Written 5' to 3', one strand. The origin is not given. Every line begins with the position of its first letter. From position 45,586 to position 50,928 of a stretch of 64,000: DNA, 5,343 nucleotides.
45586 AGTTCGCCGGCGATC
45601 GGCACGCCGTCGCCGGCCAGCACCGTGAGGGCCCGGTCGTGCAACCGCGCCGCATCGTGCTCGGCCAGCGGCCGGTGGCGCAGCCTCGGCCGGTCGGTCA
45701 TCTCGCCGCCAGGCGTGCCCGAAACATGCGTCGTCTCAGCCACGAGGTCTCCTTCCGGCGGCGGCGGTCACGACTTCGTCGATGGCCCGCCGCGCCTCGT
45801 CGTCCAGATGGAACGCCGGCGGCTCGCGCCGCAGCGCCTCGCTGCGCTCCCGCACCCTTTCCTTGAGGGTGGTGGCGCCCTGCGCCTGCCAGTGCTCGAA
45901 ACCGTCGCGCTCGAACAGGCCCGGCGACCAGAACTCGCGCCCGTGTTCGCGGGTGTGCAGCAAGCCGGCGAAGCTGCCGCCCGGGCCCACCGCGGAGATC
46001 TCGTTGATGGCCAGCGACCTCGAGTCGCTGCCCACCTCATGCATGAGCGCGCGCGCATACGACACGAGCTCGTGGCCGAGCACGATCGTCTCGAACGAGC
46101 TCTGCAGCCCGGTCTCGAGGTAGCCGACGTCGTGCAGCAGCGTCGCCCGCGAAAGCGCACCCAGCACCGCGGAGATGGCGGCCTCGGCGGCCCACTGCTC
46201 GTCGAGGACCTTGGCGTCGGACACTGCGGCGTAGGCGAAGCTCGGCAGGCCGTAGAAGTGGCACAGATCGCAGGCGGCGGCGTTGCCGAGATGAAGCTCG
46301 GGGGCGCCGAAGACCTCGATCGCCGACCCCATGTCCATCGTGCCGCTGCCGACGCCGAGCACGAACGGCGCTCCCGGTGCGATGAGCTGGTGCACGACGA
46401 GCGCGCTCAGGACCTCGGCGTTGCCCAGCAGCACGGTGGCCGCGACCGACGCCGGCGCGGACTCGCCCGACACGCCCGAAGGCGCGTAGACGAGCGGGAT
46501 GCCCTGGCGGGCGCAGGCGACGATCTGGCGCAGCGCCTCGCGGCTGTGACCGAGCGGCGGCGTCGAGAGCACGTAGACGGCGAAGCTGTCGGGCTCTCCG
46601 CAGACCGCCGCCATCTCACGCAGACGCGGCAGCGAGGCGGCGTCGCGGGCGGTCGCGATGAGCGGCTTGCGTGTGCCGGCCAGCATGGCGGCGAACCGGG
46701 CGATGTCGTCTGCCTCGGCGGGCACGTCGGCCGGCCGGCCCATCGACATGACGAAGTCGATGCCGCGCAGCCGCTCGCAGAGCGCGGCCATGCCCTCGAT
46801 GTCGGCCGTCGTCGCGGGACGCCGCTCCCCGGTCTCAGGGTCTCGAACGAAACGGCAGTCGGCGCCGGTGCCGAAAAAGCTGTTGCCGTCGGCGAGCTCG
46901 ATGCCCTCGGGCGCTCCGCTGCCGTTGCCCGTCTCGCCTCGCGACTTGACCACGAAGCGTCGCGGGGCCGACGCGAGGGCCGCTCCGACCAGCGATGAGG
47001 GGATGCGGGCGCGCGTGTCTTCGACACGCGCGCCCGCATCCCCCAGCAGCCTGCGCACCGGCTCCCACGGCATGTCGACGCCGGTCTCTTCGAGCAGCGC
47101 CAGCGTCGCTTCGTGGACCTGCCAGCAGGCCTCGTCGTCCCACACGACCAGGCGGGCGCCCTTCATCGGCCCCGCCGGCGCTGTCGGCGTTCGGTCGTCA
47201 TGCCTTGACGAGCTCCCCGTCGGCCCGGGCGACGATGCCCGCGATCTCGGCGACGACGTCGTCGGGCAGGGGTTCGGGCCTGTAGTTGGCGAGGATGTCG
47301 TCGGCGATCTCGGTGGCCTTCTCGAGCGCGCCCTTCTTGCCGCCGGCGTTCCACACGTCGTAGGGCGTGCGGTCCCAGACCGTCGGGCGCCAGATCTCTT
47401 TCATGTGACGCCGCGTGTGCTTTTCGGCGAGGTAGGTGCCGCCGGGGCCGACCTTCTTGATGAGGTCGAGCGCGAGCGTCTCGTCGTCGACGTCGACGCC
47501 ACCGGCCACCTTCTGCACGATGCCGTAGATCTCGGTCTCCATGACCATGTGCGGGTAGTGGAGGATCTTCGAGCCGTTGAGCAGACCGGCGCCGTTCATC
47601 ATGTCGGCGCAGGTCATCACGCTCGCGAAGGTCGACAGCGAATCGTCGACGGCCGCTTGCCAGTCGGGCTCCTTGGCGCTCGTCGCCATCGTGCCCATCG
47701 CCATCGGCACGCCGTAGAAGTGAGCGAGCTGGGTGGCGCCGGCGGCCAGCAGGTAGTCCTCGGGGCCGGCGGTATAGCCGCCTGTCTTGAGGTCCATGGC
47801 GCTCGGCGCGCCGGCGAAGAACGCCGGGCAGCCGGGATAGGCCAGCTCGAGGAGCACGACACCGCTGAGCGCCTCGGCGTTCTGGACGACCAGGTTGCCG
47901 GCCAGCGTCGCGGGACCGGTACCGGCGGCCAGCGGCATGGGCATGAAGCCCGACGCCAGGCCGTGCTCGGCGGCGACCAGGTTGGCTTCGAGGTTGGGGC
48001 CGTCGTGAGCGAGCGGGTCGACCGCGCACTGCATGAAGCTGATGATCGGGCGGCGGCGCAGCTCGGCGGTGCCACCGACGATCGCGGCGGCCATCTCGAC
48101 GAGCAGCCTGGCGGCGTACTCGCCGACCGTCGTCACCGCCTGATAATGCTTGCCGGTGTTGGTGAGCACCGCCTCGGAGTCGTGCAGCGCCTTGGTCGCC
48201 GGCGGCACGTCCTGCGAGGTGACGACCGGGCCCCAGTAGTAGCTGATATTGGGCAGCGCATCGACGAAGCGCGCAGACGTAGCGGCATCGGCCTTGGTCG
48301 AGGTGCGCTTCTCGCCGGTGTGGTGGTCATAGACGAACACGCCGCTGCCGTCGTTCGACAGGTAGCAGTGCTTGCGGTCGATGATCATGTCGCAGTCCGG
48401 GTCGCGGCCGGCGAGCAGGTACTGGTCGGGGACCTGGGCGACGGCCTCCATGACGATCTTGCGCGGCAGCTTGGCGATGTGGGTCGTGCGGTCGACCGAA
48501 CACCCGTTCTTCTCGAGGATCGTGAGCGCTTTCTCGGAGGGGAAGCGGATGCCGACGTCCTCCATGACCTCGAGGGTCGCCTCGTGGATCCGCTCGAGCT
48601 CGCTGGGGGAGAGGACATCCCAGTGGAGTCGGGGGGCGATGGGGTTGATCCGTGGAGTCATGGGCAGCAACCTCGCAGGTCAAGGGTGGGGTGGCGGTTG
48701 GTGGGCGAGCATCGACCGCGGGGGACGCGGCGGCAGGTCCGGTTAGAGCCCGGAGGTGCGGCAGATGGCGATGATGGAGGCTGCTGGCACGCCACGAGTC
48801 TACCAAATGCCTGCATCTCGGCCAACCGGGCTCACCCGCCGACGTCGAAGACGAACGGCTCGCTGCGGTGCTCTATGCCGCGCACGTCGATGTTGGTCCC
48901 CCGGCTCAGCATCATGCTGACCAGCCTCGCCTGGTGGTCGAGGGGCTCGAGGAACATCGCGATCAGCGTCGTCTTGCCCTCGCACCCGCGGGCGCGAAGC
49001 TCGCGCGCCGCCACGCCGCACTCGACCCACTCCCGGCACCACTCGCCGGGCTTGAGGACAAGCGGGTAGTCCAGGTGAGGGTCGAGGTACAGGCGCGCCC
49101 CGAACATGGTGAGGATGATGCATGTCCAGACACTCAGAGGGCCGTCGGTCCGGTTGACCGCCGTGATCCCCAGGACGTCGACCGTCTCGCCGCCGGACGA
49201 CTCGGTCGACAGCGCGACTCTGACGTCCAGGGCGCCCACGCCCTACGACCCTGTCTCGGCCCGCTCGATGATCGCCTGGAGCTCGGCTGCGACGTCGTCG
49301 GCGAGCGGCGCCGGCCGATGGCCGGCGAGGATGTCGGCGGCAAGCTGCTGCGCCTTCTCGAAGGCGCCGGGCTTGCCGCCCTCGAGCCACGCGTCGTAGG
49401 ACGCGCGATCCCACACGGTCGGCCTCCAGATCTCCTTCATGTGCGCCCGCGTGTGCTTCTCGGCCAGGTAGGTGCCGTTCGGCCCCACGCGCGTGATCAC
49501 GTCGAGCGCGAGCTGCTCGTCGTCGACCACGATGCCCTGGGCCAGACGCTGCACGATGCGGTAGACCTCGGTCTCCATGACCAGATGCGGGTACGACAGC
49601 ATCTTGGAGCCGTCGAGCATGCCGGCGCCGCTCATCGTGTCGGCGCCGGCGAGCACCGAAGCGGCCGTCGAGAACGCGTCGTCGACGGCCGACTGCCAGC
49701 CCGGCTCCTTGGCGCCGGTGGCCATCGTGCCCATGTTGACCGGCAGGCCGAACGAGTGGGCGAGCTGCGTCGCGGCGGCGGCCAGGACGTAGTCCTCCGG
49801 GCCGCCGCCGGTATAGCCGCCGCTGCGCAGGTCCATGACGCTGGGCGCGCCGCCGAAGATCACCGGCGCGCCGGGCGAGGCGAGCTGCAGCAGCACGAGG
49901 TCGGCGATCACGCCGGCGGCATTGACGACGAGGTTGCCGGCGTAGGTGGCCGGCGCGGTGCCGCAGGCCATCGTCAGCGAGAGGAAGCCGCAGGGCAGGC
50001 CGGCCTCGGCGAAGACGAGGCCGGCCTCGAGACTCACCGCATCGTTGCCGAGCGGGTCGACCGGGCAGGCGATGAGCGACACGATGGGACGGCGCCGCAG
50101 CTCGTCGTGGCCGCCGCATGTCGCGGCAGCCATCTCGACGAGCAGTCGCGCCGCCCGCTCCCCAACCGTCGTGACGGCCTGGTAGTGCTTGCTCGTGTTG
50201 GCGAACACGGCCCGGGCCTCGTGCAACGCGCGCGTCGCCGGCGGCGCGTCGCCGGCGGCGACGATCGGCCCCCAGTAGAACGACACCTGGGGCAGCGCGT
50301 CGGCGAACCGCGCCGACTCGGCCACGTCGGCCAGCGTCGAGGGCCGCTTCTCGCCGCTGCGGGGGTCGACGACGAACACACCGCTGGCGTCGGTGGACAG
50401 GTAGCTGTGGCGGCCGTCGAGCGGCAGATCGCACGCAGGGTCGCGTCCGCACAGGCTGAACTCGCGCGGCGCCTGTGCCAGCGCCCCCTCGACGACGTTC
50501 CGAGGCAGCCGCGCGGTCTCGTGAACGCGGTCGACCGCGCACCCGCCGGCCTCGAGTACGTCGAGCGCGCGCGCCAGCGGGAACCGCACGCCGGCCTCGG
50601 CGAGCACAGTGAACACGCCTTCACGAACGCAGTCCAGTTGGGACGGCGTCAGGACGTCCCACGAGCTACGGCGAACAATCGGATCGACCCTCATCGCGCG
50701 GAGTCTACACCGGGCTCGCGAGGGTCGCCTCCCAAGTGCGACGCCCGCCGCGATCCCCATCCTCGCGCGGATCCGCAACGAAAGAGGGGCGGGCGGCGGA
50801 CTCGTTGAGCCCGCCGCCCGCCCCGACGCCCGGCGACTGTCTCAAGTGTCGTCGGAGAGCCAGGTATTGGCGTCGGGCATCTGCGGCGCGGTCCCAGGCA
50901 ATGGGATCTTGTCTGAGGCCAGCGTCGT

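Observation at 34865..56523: Co-directional island of about 21.7 kb joining MttB-family methyltransferases to a KamA / aminotransferase / BKACE module and amino-acid-type transporters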

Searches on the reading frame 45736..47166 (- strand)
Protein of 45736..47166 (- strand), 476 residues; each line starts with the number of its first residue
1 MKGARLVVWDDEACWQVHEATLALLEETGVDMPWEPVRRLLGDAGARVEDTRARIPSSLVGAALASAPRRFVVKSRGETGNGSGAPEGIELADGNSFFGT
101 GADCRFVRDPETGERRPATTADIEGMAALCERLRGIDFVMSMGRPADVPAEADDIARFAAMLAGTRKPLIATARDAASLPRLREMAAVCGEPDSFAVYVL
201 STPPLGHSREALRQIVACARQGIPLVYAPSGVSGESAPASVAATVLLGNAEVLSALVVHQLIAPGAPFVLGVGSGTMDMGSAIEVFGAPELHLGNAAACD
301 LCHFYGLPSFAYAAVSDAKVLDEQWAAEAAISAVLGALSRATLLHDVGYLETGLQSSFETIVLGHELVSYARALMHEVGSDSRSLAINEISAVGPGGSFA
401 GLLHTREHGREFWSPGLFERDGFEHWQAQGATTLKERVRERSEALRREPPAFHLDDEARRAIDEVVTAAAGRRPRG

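Call 7: search_protein_families(library=pfam, proteins=[window:45736-47166:-], max_evalue=0.01)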
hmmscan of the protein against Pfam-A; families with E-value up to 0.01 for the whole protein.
window:45736-47166:- (476 aa): 1 family
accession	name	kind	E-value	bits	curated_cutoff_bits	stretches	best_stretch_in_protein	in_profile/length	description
PF06253.16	MTTB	-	9.3e-73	245.4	25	1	7-466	32-492/500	Trimethylamine methyltransferase (MTTB)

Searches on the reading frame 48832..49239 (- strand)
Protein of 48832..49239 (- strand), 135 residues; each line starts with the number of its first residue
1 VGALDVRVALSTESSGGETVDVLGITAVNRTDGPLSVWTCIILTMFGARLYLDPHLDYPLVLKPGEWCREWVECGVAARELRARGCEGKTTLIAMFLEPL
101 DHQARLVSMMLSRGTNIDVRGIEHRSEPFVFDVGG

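Call 6: search_protein_families(library=pfam, proteins=[window:48832-49239:-], max_evalue=0.01)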
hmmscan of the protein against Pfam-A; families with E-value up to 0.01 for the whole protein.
window:48832-49239:- (135 aa): 0 families

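Call 55: search_protein_families(library=ncbifam, proteins=[window:48832-49239:-], max_evalue=0.0001)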
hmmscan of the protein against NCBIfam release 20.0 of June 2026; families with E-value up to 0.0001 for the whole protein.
window:48832-49239:- (135 aa): 0 families

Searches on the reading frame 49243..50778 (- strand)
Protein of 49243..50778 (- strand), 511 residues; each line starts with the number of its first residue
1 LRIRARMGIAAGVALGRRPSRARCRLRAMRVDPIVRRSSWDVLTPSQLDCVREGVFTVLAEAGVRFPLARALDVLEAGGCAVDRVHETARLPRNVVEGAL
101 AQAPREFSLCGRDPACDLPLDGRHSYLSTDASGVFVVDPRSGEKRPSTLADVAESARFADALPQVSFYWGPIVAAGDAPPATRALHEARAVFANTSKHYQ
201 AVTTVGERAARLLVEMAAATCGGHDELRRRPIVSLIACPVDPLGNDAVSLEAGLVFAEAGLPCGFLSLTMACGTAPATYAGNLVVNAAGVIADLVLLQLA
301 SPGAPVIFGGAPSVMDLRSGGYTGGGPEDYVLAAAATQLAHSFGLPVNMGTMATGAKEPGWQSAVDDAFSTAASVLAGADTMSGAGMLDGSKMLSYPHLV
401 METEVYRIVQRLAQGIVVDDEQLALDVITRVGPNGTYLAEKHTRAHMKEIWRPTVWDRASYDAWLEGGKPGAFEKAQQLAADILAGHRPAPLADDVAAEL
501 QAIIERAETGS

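Call 6: search_protein_families(library=pfam, proteins=[window:49243-50778:-], max_evalue=0.01)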
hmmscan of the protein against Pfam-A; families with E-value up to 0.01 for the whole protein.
window:49243-50778:- (511 aa): 1 family
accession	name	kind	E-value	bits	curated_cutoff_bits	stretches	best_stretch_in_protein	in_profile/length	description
PF06253.16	MTTB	-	3.2e-92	309.6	25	1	21-507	12-495/500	Trimethylamine methyltransferase (MTTB)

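Call 53: search_solved_structures(query=window:49243-50778:-, show_alignments=4)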
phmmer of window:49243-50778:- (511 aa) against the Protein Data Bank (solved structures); distinct sequences matched with E-value up to 0.001: 5.
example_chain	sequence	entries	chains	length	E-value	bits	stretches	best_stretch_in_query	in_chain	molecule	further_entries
7xcl_A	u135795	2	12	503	1.3e-65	225.1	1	42-508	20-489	Trimethylamine methyltransferase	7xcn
7xcm_A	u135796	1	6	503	1.5e-65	224.9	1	42-508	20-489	Trimethylamine methyltransferase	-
9yce_A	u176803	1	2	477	1.6e-63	218.3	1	40-506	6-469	Glycine betaine methyltransferase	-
2qne_A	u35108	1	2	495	1.7e-63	218.1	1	40-506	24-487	Putative methyltransferase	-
4yyc_A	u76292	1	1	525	2.4e-43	151.7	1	35-499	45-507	Putative trimethylamine methyltransferase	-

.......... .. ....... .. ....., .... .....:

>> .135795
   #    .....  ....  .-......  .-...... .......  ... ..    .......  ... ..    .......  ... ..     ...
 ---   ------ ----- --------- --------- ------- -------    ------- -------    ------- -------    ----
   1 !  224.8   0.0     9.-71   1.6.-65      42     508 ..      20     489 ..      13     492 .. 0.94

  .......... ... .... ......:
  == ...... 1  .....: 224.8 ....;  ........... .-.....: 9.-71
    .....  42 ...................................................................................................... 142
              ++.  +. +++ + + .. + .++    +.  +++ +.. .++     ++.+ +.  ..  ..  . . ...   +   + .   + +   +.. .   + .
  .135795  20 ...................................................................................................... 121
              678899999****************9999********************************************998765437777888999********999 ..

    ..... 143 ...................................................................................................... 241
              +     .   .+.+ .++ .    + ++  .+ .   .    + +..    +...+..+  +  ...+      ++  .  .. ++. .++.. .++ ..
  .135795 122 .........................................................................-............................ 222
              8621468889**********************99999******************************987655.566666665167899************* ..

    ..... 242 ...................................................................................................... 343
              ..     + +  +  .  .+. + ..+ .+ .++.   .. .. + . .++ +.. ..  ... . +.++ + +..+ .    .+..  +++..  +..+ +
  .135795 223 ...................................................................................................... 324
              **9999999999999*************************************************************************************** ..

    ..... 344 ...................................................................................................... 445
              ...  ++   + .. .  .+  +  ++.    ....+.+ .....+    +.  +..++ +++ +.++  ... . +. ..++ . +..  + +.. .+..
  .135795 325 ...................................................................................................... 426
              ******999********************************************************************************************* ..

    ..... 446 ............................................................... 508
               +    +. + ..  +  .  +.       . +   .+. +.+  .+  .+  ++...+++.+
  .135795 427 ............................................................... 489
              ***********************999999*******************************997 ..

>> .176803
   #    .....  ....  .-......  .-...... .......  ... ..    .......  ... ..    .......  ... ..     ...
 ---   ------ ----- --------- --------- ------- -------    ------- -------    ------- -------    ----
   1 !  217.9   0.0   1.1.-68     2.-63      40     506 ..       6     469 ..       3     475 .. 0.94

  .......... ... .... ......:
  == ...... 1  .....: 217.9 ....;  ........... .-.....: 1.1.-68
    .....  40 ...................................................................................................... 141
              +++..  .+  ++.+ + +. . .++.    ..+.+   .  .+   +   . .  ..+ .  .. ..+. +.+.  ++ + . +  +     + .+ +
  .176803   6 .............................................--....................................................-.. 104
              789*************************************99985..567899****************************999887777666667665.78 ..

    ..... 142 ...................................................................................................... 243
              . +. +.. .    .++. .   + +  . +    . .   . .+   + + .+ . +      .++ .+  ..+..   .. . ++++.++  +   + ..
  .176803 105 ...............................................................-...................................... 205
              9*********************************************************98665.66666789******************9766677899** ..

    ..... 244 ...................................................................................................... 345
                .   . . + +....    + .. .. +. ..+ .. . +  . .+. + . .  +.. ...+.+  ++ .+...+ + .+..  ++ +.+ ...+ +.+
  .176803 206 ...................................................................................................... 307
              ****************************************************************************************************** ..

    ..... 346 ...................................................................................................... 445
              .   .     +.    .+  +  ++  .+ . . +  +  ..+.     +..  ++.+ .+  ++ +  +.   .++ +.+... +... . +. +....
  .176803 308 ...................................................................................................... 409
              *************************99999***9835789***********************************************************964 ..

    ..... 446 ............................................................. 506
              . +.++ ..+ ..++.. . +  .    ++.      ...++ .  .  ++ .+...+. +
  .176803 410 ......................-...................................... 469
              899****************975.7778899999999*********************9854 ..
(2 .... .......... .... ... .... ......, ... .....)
